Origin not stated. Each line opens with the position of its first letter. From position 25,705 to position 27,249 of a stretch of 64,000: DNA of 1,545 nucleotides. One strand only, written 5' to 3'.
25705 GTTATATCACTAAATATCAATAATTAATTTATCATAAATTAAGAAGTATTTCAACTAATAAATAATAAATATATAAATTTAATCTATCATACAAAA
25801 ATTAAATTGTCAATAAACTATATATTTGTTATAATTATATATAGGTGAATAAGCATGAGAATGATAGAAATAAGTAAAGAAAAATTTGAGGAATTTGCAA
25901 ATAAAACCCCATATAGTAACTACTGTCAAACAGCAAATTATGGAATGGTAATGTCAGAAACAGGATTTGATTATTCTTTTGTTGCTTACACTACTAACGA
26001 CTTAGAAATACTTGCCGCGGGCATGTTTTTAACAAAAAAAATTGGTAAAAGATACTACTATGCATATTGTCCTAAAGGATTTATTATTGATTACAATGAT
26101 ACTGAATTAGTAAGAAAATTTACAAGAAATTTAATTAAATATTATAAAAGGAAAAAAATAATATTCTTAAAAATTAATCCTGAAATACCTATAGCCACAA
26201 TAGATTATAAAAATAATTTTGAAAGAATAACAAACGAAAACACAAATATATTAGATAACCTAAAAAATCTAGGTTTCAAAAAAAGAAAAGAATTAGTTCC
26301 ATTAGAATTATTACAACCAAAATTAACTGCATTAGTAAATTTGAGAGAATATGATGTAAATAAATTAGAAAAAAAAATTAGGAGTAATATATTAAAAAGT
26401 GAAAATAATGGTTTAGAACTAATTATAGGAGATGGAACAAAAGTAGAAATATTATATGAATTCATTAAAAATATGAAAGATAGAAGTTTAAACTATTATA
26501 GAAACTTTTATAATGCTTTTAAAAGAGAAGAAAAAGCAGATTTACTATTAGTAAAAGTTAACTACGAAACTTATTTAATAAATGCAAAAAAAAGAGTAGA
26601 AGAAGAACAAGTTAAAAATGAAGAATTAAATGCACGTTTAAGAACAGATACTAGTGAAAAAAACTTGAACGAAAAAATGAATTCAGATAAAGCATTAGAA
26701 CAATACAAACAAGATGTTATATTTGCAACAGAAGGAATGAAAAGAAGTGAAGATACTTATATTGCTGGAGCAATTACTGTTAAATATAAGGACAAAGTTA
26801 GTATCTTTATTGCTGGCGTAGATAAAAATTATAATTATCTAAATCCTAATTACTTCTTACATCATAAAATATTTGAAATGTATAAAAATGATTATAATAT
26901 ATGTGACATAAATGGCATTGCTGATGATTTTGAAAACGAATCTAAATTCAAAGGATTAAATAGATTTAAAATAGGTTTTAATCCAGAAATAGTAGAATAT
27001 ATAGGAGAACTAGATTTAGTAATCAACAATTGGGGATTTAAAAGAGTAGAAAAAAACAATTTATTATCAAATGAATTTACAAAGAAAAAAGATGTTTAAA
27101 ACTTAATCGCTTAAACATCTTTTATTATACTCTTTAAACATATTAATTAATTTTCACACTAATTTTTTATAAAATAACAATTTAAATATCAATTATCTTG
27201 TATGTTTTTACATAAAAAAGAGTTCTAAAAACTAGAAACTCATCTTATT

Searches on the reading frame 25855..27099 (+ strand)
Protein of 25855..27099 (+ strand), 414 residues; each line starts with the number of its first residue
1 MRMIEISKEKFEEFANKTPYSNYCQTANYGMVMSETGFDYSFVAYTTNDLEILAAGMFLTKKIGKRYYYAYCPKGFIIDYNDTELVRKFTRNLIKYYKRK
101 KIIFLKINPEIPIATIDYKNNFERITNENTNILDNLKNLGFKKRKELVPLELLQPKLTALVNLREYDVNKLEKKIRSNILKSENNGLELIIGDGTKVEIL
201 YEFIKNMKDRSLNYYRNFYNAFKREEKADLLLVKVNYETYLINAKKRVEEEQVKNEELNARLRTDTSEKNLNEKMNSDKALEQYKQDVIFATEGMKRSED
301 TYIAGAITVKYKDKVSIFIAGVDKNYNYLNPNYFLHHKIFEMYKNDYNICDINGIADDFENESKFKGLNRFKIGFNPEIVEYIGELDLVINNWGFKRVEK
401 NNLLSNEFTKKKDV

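Call 6: search_protein_families(library=pfam, proteins=[window:25855-27099:+], max_evalue=0.01)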
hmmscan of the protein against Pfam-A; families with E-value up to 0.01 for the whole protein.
window:25855-27099:+ (414 aa): 2 families
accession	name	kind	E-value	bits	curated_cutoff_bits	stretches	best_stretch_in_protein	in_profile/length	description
PF02388.22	FemAB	-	8e-56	190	24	1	6-396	1-399/406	FemAB family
PF13480.13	Acetyltransf_6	-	0.00066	20.3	22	1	297-345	78-126/143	Acetyltransferase (GNAT) domain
